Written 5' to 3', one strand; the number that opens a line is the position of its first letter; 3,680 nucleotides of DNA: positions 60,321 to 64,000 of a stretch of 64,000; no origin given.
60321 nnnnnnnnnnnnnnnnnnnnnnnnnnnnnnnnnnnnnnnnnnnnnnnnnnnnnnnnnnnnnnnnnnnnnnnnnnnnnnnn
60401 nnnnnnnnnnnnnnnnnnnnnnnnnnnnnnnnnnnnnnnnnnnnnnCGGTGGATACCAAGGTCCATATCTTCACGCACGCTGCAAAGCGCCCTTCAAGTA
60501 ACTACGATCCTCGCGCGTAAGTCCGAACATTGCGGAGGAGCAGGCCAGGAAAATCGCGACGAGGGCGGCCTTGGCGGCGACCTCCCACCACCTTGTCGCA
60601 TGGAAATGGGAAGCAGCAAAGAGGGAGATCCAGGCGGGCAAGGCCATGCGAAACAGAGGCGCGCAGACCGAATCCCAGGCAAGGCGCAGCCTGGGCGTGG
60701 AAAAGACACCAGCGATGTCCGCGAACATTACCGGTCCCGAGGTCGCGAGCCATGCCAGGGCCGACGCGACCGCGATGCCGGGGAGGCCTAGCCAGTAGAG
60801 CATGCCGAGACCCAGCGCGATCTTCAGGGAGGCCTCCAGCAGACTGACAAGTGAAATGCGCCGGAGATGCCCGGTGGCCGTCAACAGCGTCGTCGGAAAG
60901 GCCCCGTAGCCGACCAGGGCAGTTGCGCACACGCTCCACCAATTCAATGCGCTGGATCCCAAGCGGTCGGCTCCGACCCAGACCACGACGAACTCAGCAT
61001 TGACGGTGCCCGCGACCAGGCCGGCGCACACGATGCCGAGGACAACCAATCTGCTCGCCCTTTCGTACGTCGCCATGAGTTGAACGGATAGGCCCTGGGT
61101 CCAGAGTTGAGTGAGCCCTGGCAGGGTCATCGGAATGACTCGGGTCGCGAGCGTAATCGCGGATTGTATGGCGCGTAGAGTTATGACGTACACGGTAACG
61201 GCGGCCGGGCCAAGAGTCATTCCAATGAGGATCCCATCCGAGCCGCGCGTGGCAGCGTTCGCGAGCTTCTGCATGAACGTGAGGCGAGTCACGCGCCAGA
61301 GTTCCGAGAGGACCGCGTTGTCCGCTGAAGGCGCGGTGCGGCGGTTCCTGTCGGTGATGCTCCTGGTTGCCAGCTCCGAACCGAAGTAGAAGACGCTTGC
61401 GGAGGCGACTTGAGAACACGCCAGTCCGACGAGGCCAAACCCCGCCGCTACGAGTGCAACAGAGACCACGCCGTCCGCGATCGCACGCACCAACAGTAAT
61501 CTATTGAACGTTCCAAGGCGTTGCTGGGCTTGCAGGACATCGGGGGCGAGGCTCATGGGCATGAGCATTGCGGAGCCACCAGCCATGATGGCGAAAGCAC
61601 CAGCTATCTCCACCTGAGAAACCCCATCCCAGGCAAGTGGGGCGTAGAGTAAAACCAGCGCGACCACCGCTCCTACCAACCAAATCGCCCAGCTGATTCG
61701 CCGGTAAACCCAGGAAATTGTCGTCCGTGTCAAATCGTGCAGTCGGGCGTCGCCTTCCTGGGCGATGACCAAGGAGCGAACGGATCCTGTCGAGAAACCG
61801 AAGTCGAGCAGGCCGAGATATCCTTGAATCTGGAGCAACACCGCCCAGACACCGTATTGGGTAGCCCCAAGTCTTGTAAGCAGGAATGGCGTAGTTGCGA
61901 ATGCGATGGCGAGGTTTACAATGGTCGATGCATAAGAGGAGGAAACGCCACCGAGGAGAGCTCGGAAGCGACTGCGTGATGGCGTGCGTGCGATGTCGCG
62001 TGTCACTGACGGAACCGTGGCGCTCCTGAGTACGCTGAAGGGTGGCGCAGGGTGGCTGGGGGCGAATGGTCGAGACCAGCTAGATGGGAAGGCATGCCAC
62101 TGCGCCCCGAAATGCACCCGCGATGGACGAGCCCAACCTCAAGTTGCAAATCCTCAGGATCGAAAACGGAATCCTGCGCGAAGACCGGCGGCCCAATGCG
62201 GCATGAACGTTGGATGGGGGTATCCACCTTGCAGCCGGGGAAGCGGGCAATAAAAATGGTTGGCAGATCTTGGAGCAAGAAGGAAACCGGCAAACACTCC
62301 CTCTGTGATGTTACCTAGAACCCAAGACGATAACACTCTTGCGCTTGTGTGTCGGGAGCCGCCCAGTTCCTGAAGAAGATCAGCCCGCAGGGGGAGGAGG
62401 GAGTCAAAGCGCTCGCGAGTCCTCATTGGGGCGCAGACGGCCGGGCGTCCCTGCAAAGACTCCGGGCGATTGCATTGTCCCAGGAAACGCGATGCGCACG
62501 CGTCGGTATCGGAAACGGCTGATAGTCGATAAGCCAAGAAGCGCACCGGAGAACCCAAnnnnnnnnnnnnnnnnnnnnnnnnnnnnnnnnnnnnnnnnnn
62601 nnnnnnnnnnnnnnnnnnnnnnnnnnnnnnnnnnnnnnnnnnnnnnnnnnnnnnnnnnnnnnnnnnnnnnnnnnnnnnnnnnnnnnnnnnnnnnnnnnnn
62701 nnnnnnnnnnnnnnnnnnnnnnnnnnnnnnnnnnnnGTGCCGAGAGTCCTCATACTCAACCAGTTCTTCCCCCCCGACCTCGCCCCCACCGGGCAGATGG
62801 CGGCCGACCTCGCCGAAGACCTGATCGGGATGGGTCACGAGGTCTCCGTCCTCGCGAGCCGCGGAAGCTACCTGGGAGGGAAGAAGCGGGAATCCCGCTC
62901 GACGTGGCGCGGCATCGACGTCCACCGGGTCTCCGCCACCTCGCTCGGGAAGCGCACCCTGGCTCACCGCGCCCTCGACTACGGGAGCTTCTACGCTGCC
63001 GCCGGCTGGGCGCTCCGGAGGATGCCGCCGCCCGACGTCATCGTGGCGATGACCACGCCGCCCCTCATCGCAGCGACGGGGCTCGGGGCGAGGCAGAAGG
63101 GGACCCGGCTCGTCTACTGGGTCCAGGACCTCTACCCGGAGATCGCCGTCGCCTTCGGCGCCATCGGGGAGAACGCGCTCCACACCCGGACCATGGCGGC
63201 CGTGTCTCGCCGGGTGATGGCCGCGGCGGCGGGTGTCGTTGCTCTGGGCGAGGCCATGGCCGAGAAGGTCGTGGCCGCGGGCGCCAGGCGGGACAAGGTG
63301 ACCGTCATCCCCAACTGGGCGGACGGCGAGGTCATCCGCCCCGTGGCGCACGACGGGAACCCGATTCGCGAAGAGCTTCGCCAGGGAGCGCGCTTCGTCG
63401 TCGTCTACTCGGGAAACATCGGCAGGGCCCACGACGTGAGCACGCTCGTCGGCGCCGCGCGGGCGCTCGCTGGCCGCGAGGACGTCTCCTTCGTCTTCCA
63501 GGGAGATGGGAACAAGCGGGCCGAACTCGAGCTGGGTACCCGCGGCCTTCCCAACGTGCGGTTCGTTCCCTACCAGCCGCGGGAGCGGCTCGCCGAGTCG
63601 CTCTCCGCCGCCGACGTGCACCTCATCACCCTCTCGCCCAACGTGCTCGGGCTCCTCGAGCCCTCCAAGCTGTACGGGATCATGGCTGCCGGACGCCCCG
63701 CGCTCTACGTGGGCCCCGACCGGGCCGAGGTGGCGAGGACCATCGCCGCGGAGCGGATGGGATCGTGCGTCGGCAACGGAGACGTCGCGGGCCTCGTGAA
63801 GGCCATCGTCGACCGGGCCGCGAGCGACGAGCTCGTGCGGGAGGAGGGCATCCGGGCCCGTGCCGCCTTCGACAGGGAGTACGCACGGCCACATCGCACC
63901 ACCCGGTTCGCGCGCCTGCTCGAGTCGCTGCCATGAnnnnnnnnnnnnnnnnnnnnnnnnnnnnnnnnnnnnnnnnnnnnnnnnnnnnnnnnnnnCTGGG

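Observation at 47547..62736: ~15 kb low-GC island carrying a second, self-contained Wzx/Wzy glycan cassette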

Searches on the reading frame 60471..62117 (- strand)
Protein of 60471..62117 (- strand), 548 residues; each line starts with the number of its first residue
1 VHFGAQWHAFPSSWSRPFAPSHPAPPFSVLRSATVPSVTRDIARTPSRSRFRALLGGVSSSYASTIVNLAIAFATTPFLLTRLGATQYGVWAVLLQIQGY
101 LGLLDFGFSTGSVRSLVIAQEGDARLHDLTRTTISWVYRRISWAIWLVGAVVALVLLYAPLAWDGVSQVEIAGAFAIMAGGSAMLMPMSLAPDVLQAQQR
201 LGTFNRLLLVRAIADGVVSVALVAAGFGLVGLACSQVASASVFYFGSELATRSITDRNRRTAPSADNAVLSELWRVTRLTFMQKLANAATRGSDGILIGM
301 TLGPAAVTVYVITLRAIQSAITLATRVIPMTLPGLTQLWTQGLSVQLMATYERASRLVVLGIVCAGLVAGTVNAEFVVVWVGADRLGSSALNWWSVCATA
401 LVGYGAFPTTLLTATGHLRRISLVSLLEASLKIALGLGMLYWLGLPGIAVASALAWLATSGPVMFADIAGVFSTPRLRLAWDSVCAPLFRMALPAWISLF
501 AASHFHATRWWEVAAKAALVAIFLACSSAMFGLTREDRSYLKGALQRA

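Call 8: search_protein_families(library=pfam, proteins=[window:60471-62117:-], max_evalue=0.001)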
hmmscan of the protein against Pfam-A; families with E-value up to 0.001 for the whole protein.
window:60471-62117:- (548 aa): 0 families

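Call 16: search_protein_families(library=ncbifam, proteins=[window:60471-62117:-], max_evalue=0.1)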
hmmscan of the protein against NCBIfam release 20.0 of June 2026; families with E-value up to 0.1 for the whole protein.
window:60471-62117:- (548 aa): 2 families
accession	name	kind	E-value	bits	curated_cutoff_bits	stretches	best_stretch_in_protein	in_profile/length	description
NF041503.1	WZX_like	subfamily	3.1e-11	43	300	2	61-122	2-63/429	O-unit flippase-like protein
NF007213.0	PRK09635.1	equivalog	0.0048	16.1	317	1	364-409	199-244/290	RNA polymerase sigma factor SigI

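Call 36: search_protein_families(library=pfam, proteins=[window:60471-62006:-], max_evalue=5)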
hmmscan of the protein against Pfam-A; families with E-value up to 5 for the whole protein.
window:60471-62006:- (511 aa): 0 families

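Call 37: find_homologous_proteins(query=window:60471-62006:-, max_evalue=0.001)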
Query window:60471-62006:- (511 aa): 15 proteins with E <= 0.001 among 8000 candidates.
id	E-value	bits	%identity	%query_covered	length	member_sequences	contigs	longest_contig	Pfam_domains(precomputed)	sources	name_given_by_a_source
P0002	1.5e-284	963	100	89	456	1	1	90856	PF13440.12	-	-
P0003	9.9e-95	337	42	96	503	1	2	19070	-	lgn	-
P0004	4.1e-15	74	24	71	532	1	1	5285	PF01943.23,PF13440.12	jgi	-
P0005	2.8e-14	71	27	84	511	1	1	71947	PF13440.12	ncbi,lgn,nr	ncbi:MAG TPA: oligosaccharide flippase family protein [Pyrinomonadaceae bacterium]|nr:oligosaccharid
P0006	1.1e-13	69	24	77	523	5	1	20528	-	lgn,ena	-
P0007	1.7e-11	62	25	64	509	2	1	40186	-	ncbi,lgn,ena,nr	ncbi:MAG: hypothetical protein E2P02_03070 [Acidobacteria bacterium]|nr:MAG: hypothetical protein E2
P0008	1.1e-10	59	24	79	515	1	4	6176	PF01943.23,PF13440.12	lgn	-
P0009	2.3e-9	55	26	79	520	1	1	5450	PF13440.12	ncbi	-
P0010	4.0e-6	44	42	13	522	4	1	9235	PF01943.23,PF13440.12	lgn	-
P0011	8.0e-6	43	26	66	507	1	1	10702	PF13440.12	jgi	-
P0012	8.1e-5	40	48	12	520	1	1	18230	PF01943.23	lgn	-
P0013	8.6e-5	40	25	72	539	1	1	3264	PF01943.23,PF13440.12,PF03023.20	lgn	-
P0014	3.1e-4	38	22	79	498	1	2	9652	PF13440.12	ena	-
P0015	7.5e-4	37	22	41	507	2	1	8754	PF01943.23,PF13440.12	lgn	-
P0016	8.6e-4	37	38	15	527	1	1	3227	-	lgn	-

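Call 38: find_encoding_contigs(protein=P0003, flank=10000, max_places=4)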
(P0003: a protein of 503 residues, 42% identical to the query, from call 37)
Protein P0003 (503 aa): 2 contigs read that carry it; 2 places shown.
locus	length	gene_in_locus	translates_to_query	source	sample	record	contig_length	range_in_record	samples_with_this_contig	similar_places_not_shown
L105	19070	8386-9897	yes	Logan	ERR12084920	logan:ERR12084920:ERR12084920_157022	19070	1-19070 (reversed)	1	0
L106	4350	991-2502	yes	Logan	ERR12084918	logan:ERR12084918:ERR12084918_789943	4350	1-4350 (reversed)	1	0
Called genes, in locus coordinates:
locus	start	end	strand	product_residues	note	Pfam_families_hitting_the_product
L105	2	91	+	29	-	?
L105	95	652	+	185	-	PF00226:DnaJ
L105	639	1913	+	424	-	-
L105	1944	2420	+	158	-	-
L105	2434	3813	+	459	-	PF04932:Wzy_C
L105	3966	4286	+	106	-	PF13412:HTH_24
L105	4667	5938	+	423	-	-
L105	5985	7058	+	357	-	-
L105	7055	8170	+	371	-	PF00534:Glycos_transf_1, PF13692:Glyco_trans_1_4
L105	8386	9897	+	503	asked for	-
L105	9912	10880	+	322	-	PF13489:Methyltransf_23, PF08241:Methyltransf_11 (weak), PF08242:Methyltransf_12, PF13649:Methyltransf_25 (faint)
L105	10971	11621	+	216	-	-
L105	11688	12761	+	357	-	PF00534:Glycos_transf_1 (weak), PF13692:Glyco_trans_1_4 (weak)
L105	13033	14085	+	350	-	PF13439:Glyco_transf_4, PF13579:Glyco_trans_4_4, PF20706:GT4-conflict, PF00534:Glycos_transf_1, PF13692:Glyco_trans_1_4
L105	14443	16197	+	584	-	PF02543:Carbam_trans_N, PF16861:Carbam_trans_C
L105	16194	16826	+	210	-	PF13489:Methyltransf_23, PF13847:Methyltransf_31, PF08241:Methyltransf_11, PF08242:Methyltransf_12, PF13649:Methyltransf_25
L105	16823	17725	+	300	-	PF00535:Glycos_transf_2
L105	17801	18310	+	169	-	-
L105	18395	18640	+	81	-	-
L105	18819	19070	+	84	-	?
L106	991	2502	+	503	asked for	-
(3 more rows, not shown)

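Call 54: search_protein_families(library=pfam, proteins=[L105:4667-5938:+, L105:10971-11621:+], max_evalue=1)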
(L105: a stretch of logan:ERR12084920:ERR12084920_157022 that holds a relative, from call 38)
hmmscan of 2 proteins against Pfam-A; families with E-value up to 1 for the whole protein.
L105:4667-5938:+ (423 aa): 0 families

L105:10971-11621:+ (216 aa): 2 families
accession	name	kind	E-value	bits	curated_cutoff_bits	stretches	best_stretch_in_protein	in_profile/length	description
PF13578.12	Methyltransf_24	-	0.0018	19.6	26.3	1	61-132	1-76/105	Methyltransferase domain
PF00398.26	RrnaAD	-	0.19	11.3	24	1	61-108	35-82/263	Ribosomal RNA adenine dimethylase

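Call 70: predict_structure(alignment_id=A3)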
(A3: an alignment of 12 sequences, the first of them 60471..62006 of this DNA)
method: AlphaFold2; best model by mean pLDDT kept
length: 511 residues; sequences in the alignment: 12
mean_pLDDT: 88.0   pTM: 0.86
mean pLDDT of the five models: 88.0, 85.8, 85.6, 84.3, 83.9
residues with pLDDT >= 90: 296; 70-90: 189; 50-70: 15; < 50: 11
segments of 3 or more residues with pLDDT < 50: 1-9
pLDDT, mean of each block of 10 residues (from residue 1): 41 67 85 92 94 94 86 85 80 88 94 94 81 94 93 89 84 92 95 95 94 80 61 82 86 88 93 93 90 87 91 92 93 93 89 93 93 91 90 94 95 95 92 91 91 89 86 93 93 88 83 64
secondary structure, 60 per line:
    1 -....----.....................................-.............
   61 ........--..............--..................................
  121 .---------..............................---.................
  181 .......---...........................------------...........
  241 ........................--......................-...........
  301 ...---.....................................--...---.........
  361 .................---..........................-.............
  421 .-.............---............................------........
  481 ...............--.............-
elements in order: H2-5 H10-46 H48-68 H71-84 H87-121 H131-160 H164-187 H191-217 H230-264 H267-288 H290-303 H307-343 H352-377 H381-406 H408-421 H423-435 H439-466 H473-495 H498-510

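Call 74: fold_search(model_id=the predicted structure, library=pdb)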
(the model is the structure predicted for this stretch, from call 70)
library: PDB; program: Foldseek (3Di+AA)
matches with E <= 10: 373; with E <= 0.001: 55
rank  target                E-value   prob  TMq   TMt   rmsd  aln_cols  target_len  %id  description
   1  9g9n_A                6.2e-08  1.00  0.66  0.81   4.0       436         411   16  Lipid III flippase WzxE with NB10 and NB7 nanobodies in inward-facing conformation - crystal 1 (released 2025-01-22)
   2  6fhz                  7.9e-08  1.00  0.58  0.66   5.8       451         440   15  Inward-facing conformation of a multidrug resistance MATE family transporter of the MOP superfamily. (released 2019-05-08)
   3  9g9p_A                1.1e-07  1.00  0.67  0.82   3.9       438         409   16  Lipid III flippase WzxE with NB10 and NB7 nanobodies in inward-facing conformation - crystal 2 (released 2025-01-22)
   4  9g95_A                2.0e-07  1.00  0.59  0.70   5.7       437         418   16  Lipid III flippase WzxE with NB10 nanobody in outward-facing conformation at 2.7552 A (released 2025-01-22)
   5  7wax                  2.7e-07  1.00  0.73  0.73   5.0       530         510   14  MurJ inward occluded form (released 2022-06-01)
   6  6nc6_B                4.3e-07  1.00  0.71  0.77   4.6       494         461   12  Lipid II flippase MurJ, inward closed conformation (released 2019-04-17)
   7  6nc8                  5.6e-07  1.00  0.71  0.77   4.9       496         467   13  Lipid II flippase MurJ, inward occluded conformation (released 2019-04-17)
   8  9nu8_A                7.7e-07  1.00  0.65  0.65   6.2       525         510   13  Structure of MurJ in complex with single gene lysis protein from phage Changjiang3 (released 2026-02-11)
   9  6nc6_A                9.0e-07  1.00  0.68  0.74   5.3       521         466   10  Lipid II flippase MurJ, inward closed conformation (released 2019-04-17)
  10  5t77                  1.2e-06  1.00  0.68  0.74   4.9       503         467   12  Crystal structure of the MOP flippase MurJ (released 2016-12-28)
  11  7wag                  1.3e-06  1.00  0.76  0.74   4.8       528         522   12  Crystal structure of MurJ squeezed form (released 2022-06-01)
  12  9nu5_A                1.6e-06  1.00  0.62  0.63   6.5       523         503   13  Structure of MurJ in complex with single gene lysis protein from phage PP7 (released 2026-02-11)
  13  9g9o_A                2.1e-06  1.00  0.57  0.67   5.9       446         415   15  Lipid III flippase WzxE with NB10 and NB7 nanobodies in outward-facing conformation - crystal 2 (released 2025-01-22)
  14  9ukv_A                2.3e-06  1.00  0.67  0.67   6.0       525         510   12  JM Complex - E. coli MurJ, Levivirus M lysis protein LysM (SglM) (released 2025-09-10)
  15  6nc9                  2.4e-06  1.00  0.68  0.73   5.4       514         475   10  Lipid II flippase MurJ, outward-facing conformation (released 2019-04-17)
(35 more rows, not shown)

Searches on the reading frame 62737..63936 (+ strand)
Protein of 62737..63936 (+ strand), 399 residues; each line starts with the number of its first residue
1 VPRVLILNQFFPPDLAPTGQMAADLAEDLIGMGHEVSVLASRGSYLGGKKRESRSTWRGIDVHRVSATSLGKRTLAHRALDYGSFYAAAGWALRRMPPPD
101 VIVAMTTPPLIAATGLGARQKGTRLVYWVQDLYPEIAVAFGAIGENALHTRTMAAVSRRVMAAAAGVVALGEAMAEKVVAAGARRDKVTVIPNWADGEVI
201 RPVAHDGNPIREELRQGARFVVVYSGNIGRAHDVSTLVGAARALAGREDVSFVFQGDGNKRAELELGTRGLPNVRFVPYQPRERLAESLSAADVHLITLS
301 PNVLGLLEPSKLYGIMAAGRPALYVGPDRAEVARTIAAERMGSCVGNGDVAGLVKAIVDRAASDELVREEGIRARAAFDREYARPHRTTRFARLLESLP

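Call 8: search_protein_families(library=pfam, proteins=[window:62737-63936:+], max_evalue=0.001)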
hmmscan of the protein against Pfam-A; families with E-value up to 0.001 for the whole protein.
window:62737-63936:+ (399 aa): 4 families
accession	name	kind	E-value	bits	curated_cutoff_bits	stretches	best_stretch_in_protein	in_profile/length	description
PF13579.12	Glyco_trans_4_4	-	4.2e-19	69.9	29.7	1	19-194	4-158/158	Glycosyl transferase 4-like domain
PF13439.12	Glyco_transf_4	-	1.5e-15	58.1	28.5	1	20-196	6-167/170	Glycosyltransferase Family 4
PF13692.12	Glyco_trans_1_4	-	6.2e-09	36.7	27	1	220-358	2-137/142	Glycosyl transferases group 1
PF00534.26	Glycos_transf_1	-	1.3e-06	28.5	26.4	1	214-357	10-152/172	Glycosyl transferases group 1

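Call 16: search_protein_families(library=ncbifam, proteins=[window:62737-63936:+], max_evalue=0.1)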
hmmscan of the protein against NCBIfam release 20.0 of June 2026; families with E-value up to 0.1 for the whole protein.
window:62737-63936:+ (399 aa): 9 families
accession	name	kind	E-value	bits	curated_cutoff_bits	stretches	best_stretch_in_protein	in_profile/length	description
NF007640.0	PRK10307.1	subfamily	3.4e-53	181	276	1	3-386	2-395/411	WcaI family glycosyltransferase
TIGR04007.1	wcaI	equivalog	1.1e-27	96.7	800.45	1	4-360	3-374/407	colanic acid biosynthesis glycosyltransferase WcaI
TIGR04063.1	stp3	hypoth_equivalog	5.7e-13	48.5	442.05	1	33-366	31-363/397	TIGR04063 family PEP-CTERM/XrtA system glycosyltransferase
TIGR03088.1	stp2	hypoth_equivalog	2.7e-08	33.2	409.05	1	185-396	159-371/374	TIGR03088 family PEP-CTERM/XrtA system glycosyltransferase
TIGR03999.1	thiol_BshA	equivalog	6.4e-05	22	273.7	1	152-384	133-359/375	N-acetyl-alpha-D-glucosaminyl L-malate synthase BshA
NF047684.1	TeichurnBiosyTuaC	equivalog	0.0015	17.5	550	1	158-295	159-293/391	teichuronic acid biosynthesis protein TuaC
TIGR02149.1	glgA_Coryne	subfamily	0.0033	16.6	302.4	1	157-253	138-236/391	glycogen synthase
NF041010.1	glycosy_Agl16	equivalog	0.011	14.7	575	0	151-197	121-167/352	glycosylation protein Agl16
NF038011.1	PelF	equivalog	0.025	13.6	100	1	149-243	243-330/489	GT4 family glycosyltransferase PelF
